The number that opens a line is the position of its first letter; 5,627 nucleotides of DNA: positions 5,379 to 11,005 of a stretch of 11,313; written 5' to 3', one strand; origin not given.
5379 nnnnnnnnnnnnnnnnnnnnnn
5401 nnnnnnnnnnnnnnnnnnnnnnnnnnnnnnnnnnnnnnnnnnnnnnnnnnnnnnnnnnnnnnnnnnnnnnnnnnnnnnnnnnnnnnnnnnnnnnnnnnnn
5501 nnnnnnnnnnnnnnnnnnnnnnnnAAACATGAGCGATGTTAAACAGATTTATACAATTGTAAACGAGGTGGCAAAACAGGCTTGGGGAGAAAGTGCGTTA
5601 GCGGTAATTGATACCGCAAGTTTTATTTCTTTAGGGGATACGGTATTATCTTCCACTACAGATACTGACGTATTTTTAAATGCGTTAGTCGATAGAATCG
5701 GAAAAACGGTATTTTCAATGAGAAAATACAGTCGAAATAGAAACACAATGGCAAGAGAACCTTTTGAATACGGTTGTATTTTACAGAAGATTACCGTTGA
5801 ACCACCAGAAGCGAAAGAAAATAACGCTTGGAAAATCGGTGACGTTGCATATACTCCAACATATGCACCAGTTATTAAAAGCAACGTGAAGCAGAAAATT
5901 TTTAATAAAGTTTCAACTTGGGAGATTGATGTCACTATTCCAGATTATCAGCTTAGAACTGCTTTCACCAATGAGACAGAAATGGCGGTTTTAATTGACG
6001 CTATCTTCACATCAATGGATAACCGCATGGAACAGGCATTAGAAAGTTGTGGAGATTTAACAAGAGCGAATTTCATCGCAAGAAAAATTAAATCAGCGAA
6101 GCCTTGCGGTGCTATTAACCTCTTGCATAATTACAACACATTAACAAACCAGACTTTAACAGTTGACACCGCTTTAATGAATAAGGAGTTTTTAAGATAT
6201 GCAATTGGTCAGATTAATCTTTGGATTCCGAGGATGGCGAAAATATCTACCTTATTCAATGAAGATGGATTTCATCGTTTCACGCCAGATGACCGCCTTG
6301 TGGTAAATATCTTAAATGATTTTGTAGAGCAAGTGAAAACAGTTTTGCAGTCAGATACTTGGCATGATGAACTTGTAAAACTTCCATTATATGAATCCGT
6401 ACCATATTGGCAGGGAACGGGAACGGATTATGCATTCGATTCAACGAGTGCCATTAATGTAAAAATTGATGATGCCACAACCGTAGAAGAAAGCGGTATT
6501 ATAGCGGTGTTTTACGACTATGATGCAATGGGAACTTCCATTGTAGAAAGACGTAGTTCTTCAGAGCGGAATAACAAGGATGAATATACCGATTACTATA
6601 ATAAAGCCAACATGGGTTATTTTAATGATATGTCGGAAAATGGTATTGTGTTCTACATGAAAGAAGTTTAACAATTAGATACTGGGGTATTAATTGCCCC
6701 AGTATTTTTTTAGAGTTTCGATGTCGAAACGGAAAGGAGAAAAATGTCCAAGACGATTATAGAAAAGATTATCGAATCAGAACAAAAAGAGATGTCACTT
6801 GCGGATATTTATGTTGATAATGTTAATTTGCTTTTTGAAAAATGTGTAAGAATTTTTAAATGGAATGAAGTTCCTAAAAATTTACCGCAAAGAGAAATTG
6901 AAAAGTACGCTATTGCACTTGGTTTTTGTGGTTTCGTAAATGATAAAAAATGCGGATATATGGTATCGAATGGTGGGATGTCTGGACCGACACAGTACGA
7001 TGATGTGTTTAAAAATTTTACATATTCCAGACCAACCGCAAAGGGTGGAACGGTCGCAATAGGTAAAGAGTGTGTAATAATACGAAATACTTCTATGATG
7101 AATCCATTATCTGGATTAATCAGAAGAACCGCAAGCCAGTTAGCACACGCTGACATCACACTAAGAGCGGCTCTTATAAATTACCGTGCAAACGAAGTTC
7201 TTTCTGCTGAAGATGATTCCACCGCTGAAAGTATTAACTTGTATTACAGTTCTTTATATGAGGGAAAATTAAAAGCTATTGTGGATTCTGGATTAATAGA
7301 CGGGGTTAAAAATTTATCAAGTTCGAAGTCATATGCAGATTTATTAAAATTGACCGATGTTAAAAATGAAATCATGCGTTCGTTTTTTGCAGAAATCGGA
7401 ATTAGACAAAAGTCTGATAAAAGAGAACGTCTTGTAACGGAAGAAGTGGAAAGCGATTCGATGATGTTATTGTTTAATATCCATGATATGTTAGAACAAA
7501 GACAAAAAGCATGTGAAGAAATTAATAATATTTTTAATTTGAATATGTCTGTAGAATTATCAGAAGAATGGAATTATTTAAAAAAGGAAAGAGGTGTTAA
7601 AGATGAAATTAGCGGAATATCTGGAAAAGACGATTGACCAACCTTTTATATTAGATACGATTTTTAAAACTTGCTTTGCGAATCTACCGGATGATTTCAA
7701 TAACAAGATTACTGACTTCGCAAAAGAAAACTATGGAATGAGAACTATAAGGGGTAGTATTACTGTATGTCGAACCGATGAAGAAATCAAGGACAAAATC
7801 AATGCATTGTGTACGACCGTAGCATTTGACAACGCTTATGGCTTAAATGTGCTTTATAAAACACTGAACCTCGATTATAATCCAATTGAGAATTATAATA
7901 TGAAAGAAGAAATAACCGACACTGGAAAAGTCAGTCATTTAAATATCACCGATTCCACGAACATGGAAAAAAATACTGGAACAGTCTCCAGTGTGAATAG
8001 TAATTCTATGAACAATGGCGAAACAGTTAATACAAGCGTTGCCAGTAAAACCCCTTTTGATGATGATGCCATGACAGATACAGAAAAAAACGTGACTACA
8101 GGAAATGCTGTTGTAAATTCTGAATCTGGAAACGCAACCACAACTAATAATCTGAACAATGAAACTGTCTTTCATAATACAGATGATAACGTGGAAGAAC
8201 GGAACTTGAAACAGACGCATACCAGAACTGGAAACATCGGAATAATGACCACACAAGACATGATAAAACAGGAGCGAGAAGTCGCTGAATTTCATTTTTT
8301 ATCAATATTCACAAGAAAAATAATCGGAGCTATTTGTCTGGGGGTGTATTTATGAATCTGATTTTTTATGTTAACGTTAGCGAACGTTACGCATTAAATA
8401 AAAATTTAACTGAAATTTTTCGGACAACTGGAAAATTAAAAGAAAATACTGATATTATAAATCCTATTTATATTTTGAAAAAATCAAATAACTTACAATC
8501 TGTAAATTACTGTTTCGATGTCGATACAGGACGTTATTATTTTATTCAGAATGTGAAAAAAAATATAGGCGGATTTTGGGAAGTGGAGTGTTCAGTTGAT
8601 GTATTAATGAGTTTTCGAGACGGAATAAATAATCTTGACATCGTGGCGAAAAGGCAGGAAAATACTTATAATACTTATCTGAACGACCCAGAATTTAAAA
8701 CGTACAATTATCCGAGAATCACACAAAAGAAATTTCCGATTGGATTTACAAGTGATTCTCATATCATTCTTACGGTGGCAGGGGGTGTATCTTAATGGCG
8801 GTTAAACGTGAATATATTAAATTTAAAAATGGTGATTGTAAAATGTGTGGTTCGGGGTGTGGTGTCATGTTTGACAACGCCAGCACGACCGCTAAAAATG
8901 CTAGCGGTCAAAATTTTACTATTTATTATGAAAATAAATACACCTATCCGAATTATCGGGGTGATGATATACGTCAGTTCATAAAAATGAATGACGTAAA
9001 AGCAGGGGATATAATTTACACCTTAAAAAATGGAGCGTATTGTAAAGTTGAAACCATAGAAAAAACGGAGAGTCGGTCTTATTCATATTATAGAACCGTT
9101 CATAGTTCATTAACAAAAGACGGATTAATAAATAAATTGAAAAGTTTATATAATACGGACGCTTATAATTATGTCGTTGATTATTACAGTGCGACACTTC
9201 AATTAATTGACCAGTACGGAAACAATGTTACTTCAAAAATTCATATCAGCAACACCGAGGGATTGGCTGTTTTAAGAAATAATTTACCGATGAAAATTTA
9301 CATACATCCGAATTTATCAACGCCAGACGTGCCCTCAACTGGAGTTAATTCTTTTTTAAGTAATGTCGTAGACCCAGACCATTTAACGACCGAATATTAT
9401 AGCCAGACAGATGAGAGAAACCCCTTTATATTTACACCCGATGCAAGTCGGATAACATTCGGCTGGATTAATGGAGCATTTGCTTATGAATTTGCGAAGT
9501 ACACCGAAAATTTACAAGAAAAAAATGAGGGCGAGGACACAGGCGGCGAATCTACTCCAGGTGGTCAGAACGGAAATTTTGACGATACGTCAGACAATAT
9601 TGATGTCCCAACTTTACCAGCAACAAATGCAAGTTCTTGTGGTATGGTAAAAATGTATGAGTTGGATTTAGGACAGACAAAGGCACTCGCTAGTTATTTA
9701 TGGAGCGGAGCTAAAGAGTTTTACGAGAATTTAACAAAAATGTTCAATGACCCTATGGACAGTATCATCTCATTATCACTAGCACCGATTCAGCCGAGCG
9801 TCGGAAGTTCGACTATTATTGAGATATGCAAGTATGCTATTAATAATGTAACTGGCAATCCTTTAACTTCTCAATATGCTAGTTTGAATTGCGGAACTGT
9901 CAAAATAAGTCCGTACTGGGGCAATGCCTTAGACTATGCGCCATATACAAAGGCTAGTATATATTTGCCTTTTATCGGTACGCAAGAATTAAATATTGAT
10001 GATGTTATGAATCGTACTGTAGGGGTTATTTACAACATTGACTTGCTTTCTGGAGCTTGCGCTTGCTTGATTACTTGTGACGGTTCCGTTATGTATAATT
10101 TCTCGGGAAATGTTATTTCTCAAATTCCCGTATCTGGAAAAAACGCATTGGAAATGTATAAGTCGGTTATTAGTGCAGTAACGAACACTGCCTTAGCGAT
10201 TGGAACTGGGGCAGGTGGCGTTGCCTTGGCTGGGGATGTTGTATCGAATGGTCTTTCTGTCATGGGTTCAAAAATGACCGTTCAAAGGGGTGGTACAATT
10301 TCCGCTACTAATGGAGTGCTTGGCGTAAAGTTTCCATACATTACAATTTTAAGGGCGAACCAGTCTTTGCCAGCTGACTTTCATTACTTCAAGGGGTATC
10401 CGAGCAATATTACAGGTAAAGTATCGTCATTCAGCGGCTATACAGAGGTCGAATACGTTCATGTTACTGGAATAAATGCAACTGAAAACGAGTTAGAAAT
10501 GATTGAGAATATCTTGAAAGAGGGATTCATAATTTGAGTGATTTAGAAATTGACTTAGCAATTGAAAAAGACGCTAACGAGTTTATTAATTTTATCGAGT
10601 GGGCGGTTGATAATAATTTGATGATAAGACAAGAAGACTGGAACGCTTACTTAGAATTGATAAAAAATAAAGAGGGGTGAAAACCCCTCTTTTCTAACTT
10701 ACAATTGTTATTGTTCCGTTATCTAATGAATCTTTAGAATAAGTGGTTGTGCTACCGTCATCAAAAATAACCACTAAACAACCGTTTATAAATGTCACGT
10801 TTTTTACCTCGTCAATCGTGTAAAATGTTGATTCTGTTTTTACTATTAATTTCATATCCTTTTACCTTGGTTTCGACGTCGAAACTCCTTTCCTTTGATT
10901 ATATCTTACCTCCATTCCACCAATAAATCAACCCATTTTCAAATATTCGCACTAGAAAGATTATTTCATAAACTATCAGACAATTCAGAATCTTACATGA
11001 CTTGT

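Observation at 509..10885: Dispersed 16-bp palindrome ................: six copies, four at a fixed distance upstream of start codons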

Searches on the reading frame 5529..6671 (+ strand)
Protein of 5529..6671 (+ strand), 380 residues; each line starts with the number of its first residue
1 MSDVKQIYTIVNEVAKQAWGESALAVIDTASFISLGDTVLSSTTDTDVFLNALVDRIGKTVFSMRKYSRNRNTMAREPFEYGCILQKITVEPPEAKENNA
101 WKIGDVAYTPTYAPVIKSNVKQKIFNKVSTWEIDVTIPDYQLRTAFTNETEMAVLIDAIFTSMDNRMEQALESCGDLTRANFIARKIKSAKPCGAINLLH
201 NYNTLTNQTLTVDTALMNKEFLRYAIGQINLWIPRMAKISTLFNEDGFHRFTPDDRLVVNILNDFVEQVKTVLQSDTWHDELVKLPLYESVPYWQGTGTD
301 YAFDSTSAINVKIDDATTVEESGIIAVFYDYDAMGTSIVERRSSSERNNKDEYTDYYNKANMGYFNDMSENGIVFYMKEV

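Call 7: search_protein_families(library=pfam, proteins=[window:5529-6671:+], max_evalue=0.01)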
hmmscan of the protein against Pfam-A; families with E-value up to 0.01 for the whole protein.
window:5529-6671:+ (380 aa): 1 family
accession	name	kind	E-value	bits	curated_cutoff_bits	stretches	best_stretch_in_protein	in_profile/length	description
PF25622.1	Phi29_MCP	-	9.5e-29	101.2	27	1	12-376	2-323/323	Phi29-like phage major capsid protein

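Call 9: find_related_loci(query=window:5529-6671:+, collection=viral_contigs, flank=10000)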
Query window:5529-6671:+ (380 aa) in viral_contigs; peptide patterns used: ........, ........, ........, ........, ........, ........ (x = any residue, [..] = any of these).
1 stretches matched a pattern, but none encodes a relative of the query by tblastn (E <= 1e-3).

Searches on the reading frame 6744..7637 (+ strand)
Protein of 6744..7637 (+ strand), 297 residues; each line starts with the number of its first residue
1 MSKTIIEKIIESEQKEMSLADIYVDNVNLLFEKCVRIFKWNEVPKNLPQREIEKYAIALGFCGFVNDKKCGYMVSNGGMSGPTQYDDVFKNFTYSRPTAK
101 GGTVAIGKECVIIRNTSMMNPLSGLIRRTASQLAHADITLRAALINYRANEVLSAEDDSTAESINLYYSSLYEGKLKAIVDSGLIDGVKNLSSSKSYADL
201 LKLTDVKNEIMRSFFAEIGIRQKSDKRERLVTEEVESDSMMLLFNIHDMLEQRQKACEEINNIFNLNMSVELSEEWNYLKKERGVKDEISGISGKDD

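Call 7: search_protein_families(library=pfam, proteins=[window:6744-7637:+], max_evalue=0.01)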
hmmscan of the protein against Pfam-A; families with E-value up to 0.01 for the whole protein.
window:6744-7637:+ (297 aa): 1 family
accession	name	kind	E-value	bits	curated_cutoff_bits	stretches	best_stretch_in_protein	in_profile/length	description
PF05352.17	Phage_connector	-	6.4e-22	78.7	25.6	1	22-275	16-279/281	Phage Connector (GP10)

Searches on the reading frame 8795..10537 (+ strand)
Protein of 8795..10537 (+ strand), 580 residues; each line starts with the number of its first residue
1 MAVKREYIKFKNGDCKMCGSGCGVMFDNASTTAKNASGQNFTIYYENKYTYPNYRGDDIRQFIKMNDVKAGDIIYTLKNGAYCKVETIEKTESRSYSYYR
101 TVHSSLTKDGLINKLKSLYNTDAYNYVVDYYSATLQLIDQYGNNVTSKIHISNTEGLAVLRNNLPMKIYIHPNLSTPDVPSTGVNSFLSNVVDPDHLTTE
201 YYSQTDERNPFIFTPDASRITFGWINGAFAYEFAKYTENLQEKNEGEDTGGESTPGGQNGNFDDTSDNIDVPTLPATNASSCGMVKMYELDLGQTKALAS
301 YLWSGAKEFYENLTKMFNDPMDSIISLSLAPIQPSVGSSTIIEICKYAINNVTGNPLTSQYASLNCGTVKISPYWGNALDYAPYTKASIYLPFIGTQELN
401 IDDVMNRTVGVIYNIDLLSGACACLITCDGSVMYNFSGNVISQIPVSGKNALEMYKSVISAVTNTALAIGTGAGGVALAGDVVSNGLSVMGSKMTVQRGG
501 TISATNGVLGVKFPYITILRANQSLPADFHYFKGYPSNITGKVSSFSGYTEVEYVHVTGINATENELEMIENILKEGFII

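Call 7: search_protein_families(library=pfam, proteins=[window:8795-10537:+], max_evalue=0.01)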
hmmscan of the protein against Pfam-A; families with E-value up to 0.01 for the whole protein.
window:8795-10537:+ (580 aa): 1 family
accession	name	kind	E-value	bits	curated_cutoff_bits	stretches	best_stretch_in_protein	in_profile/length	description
PF07462.16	MSP1_C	-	0.0096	15.1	29.8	0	435-509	234-309/554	Merozoite surface protein 1 (MSP1) C-terminus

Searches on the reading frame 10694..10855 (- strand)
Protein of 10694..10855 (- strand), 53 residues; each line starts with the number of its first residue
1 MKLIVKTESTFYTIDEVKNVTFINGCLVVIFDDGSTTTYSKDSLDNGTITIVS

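Call 8: search_protein_families(library=phrogs, proteins=[window:10694-10855:-], max_evalue=0.01)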
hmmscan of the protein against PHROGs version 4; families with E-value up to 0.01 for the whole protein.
window:10694-10855:- (53 aa): 0 families

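Call 26: find_encoding_contigs(protein=window:10694-10855:-, flank=10000, max_places=10)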
Protein window:10694-10855:- (53 aa): 15 contigs read that carry it; 8 places shown.
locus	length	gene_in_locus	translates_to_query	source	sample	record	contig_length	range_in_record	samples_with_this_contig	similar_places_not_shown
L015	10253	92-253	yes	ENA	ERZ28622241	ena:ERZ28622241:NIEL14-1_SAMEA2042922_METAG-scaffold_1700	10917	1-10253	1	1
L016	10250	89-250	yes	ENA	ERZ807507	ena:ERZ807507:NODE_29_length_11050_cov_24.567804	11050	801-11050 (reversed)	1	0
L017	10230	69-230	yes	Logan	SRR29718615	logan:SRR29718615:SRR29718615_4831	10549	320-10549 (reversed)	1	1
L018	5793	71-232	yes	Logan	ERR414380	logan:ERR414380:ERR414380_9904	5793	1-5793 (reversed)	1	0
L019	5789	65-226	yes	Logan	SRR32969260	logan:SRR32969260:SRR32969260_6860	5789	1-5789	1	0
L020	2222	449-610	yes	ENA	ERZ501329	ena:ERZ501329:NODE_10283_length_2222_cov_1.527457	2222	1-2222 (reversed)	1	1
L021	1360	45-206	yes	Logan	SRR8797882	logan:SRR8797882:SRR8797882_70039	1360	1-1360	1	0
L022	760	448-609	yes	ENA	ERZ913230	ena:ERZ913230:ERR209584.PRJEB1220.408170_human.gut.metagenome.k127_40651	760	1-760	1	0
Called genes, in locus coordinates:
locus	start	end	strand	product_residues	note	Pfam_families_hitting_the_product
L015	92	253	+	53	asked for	-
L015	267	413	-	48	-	-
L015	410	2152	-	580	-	-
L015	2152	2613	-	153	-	-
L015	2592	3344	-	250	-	-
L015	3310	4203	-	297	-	PF05352:Phage_connector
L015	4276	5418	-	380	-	PF25622:Phi29_MCP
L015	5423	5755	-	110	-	PF05105:Phage_holin_4_1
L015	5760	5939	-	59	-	-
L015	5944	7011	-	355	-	PF05894:Podovirus_Gp16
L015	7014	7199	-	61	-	-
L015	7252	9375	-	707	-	-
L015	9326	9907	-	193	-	-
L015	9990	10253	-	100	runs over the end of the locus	-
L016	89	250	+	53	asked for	-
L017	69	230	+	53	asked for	-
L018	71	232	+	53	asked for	-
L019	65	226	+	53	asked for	-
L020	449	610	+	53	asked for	-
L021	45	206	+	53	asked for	-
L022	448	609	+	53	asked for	-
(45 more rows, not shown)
